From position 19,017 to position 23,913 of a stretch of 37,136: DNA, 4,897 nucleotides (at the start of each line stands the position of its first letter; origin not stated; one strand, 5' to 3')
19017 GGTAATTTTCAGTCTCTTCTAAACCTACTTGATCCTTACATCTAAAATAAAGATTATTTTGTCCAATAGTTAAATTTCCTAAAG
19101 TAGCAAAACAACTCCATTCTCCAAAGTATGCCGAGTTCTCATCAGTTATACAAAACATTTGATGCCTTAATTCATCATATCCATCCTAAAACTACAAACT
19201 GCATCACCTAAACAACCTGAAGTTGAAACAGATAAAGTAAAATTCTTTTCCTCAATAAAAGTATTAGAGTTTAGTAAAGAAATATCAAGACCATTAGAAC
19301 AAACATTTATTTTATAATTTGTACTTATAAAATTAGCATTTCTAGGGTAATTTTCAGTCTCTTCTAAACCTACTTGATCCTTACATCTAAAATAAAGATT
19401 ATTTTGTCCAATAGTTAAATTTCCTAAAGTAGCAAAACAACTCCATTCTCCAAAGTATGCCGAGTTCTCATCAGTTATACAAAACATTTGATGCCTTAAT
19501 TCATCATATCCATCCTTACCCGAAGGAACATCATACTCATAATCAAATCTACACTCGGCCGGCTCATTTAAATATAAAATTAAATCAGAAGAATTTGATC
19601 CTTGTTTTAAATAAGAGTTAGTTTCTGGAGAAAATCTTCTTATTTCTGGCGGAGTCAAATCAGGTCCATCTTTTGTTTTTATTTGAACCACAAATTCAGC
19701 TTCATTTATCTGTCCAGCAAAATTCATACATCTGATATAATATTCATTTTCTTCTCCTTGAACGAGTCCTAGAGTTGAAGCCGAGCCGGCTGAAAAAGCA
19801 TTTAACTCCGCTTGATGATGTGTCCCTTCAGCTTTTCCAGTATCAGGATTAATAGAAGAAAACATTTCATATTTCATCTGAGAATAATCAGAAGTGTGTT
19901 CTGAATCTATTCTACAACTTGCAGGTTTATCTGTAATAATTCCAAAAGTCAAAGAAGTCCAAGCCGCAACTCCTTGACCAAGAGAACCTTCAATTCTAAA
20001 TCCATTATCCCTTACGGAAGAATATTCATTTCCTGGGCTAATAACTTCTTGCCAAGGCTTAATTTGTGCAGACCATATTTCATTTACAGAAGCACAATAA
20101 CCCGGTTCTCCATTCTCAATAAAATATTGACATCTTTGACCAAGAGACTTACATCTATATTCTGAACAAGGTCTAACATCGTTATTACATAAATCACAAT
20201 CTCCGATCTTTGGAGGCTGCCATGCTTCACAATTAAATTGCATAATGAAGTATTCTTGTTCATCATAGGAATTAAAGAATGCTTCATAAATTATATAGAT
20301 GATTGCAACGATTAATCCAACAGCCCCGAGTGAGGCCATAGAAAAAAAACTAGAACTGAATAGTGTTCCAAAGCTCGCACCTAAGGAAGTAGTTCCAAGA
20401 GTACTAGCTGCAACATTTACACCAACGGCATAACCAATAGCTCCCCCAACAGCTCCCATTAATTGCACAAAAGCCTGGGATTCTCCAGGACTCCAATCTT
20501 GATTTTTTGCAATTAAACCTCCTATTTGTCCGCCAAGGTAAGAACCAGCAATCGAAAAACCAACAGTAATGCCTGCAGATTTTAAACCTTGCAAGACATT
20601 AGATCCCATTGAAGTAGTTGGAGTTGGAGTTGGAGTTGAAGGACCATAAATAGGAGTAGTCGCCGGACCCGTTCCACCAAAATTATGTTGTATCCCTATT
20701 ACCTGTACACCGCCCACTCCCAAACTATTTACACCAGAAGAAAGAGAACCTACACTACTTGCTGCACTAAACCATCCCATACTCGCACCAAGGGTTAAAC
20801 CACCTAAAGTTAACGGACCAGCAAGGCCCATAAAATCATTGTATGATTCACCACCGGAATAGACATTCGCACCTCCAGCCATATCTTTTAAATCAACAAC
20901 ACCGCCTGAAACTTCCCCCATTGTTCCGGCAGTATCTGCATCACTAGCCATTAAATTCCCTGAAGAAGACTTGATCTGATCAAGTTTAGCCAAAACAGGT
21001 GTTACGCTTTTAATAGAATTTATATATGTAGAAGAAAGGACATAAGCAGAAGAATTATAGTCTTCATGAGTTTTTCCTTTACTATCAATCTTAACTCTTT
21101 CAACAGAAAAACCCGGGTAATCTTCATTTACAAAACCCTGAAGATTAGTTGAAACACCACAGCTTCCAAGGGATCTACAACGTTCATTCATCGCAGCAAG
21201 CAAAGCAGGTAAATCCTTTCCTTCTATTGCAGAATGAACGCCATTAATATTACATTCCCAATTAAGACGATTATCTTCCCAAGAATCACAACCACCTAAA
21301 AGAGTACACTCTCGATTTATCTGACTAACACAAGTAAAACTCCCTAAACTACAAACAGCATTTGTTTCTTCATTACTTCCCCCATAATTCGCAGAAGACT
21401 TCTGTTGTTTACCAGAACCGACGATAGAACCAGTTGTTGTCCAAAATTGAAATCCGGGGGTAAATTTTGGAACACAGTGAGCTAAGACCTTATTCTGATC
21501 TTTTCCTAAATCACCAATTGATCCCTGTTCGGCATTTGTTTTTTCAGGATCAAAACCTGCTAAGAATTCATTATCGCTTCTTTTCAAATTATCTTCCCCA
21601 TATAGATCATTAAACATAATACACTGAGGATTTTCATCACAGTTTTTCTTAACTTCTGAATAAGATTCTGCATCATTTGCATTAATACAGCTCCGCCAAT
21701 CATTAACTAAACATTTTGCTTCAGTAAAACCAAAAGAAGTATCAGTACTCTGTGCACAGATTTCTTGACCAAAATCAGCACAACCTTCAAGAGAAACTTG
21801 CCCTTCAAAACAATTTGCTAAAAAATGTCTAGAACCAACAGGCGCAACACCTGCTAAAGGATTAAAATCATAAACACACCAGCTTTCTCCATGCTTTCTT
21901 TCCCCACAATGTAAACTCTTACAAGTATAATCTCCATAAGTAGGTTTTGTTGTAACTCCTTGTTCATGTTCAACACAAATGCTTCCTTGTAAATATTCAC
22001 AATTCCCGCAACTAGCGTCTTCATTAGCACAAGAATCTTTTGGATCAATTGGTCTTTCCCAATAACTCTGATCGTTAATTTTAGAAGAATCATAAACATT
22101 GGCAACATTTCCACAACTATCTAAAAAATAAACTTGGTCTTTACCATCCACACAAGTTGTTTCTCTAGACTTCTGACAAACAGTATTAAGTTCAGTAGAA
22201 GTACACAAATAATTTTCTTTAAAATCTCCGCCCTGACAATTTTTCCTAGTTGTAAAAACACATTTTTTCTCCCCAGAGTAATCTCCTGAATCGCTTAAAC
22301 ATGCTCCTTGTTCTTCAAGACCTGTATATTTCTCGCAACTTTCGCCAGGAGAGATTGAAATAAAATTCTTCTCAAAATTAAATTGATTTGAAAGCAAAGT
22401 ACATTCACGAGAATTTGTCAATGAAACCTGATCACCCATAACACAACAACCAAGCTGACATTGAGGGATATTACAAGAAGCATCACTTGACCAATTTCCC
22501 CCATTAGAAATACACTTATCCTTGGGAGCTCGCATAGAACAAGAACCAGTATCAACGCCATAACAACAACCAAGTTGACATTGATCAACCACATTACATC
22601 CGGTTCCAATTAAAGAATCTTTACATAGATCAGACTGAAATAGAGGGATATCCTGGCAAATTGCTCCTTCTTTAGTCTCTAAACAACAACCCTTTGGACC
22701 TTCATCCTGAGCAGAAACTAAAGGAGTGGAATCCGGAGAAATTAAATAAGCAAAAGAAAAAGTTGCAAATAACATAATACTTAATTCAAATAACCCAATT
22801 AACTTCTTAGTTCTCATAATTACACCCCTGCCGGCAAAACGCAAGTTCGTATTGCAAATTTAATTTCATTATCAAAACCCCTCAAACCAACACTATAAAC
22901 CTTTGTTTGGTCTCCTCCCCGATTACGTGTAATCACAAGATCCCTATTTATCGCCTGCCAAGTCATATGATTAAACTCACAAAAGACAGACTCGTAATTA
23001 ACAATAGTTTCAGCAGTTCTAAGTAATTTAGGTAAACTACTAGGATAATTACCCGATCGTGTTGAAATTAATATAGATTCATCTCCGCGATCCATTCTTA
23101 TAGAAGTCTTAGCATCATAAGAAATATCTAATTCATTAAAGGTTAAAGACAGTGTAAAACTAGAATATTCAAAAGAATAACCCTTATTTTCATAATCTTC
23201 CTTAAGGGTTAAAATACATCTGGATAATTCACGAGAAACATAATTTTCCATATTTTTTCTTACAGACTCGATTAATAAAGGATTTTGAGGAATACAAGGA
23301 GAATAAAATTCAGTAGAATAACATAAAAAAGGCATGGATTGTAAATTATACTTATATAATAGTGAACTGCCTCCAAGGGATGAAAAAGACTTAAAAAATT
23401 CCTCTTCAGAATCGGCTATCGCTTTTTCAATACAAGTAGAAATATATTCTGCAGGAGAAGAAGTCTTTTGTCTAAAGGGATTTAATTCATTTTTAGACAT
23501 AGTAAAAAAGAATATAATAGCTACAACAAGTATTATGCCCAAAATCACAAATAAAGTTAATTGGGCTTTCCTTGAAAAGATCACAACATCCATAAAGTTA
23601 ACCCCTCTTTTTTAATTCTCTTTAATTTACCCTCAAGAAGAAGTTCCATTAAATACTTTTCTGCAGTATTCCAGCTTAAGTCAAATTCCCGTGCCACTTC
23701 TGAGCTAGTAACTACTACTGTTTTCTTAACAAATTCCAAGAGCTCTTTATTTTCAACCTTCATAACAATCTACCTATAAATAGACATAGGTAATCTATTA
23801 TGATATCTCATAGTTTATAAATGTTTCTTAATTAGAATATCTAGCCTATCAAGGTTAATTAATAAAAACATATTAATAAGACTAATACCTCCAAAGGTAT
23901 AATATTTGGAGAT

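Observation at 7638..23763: Repeated two-gene cassette: a class-III-signal-peptide adaptor gene translationally coupled to a giant secreted protein gene, Cys-rich in cassettes 1-2 (three copies here, a fourth at 30158-37136)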

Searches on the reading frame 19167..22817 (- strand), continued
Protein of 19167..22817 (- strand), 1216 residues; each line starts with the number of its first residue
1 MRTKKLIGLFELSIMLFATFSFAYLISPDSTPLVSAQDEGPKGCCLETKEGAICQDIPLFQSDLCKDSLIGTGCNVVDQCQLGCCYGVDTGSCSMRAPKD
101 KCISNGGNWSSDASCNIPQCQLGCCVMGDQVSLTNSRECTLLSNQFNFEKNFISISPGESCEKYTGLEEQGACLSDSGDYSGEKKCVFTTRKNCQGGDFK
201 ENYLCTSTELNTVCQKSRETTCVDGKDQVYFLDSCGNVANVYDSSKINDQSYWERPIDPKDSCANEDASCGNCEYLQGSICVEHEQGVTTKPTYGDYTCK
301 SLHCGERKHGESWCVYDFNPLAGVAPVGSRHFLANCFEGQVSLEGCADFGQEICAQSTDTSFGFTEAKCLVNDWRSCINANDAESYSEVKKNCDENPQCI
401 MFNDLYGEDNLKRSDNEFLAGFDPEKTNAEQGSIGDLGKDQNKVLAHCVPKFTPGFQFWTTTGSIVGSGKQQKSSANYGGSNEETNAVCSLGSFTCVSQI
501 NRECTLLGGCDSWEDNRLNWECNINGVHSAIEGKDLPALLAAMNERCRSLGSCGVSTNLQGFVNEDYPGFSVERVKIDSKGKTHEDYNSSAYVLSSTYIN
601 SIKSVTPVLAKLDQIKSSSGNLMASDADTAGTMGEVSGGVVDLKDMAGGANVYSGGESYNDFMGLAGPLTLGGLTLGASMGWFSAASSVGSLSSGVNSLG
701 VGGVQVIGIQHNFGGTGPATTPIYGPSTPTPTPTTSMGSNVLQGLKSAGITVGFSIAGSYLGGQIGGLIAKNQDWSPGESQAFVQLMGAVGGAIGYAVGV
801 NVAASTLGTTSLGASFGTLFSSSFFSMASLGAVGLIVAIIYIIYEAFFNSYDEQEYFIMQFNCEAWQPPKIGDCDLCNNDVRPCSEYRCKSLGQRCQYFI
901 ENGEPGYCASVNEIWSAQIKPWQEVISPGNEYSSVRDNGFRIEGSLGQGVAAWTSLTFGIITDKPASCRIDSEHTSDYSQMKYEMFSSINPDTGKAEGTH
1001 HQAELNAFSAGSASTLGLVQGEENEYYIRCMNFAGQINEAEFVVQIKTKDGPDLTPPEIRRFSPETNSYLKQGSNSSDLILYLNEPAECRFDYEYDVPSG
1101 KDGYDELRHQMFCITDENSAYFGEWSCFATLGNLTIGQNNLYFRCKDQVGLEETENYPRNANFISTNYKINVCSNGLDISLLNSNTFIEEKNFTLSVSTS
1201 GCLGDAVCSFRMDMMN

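Call 51: fold_search(model_id=the predicted structure, library=pdb)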
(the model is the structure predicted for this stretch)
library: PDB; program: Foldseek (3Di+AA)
matches with E <= 10: 929; with E <= 0.001: 38
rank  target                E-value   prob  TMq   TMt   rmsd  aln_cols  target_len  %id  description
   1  9ijj_L                5.2e-05  0.97  0.07  0.24  15.5       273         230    9  In situ structure of the central apparatus in mouse sperm axoneme. (released 2025-06-04)
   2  8dl2_A                5.5e-05  0.97  0.06  0.09  19.6       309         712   11  BoGH13ASus from Bacteroides ovatus bound to acarbose (released 2023-05-24)
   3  6za2_B                1.9e-04  1.00  0.12  0.13  12.5       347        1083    9  Crystal structure of dimeric latent PorU from Porphyromonas gingivalis (released 2021-09-29)
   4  8dl1_D                1.9e-04  0.94  0.06  0.09  19.4       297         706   11  BoGH13ASus-E523Q from Bacteroides ovatus bound to maltoheptaose (released 2023-05-24)
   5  8uin_A                2.0e-04  0.84  0.07  0.11  21.0       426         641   11  Structure of the C3bBb-albicin complex (released 2024-05-08)
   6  5y32_A                2.1e-04  0.98  0.07  0.29  14.7       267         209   10  Crystal structure of PTP delta Ig1-Ig2 in complex with IL1RAPL1 (released 2017-08-16)
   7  9bey                  2.1e-04  0.96  0.08  0.11  14.4       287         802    8  Structure of a lambda-carrageenan active GH2 A in complex with inhibitor (released 2025-08-27)
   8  8dl1_C                2.5e-04  0.89  0.06  0.09  20.2       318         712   11  BoGH13ASus-E523Q from Bacteroides ovatus bound to maltoheptaose (released 2023-05-24)
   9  7sqc_O1               3.2e-04  0.89  0.07  0.12  14.6       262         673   11  Ciliary C1 central pair apparatus isolated from Chlamydomonas reinhardtii (released 2022-04-13)
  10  8egx_B                3.3e-04  0.97  0.09  0.21  23.9       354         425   10  Complex of Fat4(EC1-4) bound to Dchs1(EC1-4) (released 2023-02-22)
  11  7q1y_A                3.3e-04  0.54  0.08  0.07  24.7       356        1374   10  X-ray structure of human A2ML1 (released 2022-04-20)
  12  4x6b_B                3.7e-04  0.90  0.06  0.24  15.9       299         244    8  BK6 TCR apo structure (released 2015-01-28)
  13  5t98_A                3.9e-04  0.97  0.08  0.12  12.7       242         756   10  Crystal structure of BuGH2Awt (released 2017-09-13)
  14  9lsi_C                3.9e-04  0.89  0.06  0.24  18.6       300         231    8  Cryo-EM structure of the S82C-S82C diabody complex (CitS-diabody #2-TLR3) (released 2025-03-12)
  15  8dl2_C                3.9e-04  0.85  0.06  0.09  19.7       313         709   10  BoGH13ASus from Bacteroides ovatus bound to acarbose (released 2023-05-24)
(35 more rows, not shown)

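Call 57: fold_search(model_id=the predicted structure, library=viral)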
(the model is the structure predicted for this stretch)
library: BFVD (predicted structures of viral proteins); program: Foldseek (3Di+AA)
matches with E <= 10: 142; with E <= 0.001: 3
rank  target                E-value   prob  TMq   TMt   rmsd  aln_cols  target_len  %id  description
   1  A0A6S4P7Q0            2.7e-05  0.95  0.06  0.11  18.0       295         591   14  Tail fiber protein [uncultured phage_MedDCM-OCT-S28-C10]
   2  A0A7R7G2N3            5.1e-05  0.97  0.07  0.15  22.1       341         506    8  (no name in the UniProt tables at hand)
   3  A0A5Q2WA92            9.3e-04  0.91  0.07  0.06  21.3       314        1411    8  (no name in the UniProt tables at hand)
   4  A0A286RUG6            1.6e-03  0.75  0.08  0.12  17.5       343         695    9  Envelope glycoprotein C [Beluga whale alphaherpesvirus 1]
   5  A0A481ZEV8            2.7e-03  0.28  0.06  0.06  23.5       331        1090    7  Putative Ig domain protein [Pithovirus LCPAC404]
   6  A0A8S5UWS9            3.0e-03  0.66  0.07  0.09  23.2       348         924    9  Uncharacterized protein [Siphoviridae sp. ctzO58]
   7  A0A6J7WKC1            3.3e-03  0.35  0.07  0.08  25.3       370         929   12  Hint domain containing protein [uncultured Caudovirales phage]
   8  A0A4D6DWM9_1          4.6e-03  0.69  0.09  0.09  14.3       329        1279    9  Uncharacterized protein [Edwardsiella phage pEt-SU]
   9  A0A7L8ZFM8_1          6.0e-03  0.54  0.08  0.09  18.0       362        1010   10  (no name in the UniProt tables at hand)
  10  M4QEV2                6.0e-03  0.28  0.07  0.08  23.5       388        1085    9  Phage tail collar domain-containing protein [Synechococcus phage S-CAM1]
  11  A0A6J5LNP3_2          7.0e-03  0.44  0.09  0.10  21.3       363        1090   10  Tip attachment protein J central straight fiber domain-containing protein [uncultured Caudovirales phage]
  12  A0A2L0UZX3            9.6e-03  0.16  0.07  0.07  22.2       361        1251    8  Extracellular serine proteinase [Agrobacterium phage Atu_ph07]
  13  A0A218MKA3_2          1.6e-02  0.28  0.07  0.08  18.7       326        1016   12  Putative gp62 [uncultured virus]
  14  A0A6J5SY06            2.5e-02  0.38  0.10  0.10  13.5       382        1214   11  Fibronectin type III [uncultured Caudovirales phage]
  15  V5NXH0                2.5e-02  0.25  0.07  0.13  20.0       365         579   12  F-Nec2 protein [Chelonid alphaherpesvirus 5]
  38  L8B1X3                1.9e-01  0.13  0.08  0.08  42.1       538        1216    8  Envelope glycoprotein J [Equid alphaherpesvirus 1]
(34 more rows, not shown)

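Call 77: search_solved_structures(query=A2, max_evalue=1)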
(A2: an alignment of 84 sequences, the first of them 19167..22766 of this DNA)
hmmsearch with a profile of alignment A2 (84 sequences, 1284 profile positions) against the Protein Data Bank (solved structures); distinct sequences matched with E-value up to 1: 0.

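Call 79: search_protein_families(library=phrogs, max_evalue=0.01, proteins=[window:19167-22817:-])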
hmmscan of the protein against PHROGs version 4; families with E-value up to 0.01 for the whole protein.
window:19167-22817:- (1216 aa): 0 families

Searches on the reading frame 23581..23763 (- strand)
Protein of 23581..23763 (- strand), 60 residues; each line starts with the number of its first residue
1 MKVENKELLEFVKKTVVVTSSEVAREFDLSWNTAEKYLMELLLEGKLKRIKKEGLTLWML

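Call 8: search_protein_families(library=pfam, max_evalue=0.01, proteins=[window:23581-23763:-])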
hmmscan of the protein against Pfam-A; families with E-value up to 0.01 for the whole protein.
window:23581-23763:- (60 aa): 5 families
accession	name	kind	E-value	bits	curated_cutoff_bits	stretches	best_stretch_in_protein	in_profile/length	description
PF04703.18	FaeA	-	2.8e-05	24.8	20.7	1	6-59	3-59/62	FaeA-like protein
PF06163.17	DUF977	-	0.00049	20.6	22.1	1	8-54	17-63/134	Bacterial protein of unknown function (DUF977)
PF16365.12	EutK_C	-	0.00059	20.2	27.5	1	18-49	15-46/52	Ethanolamine utilization protein EutK C-terminus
PF24033.1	DUF7342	-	0.00065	20.1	31.6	1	19-58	19-58/150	Family of unknown function (DUF7342)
PF01399.33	PCI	-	0.0021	18.6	22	1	5-48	27-70/84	PCI domain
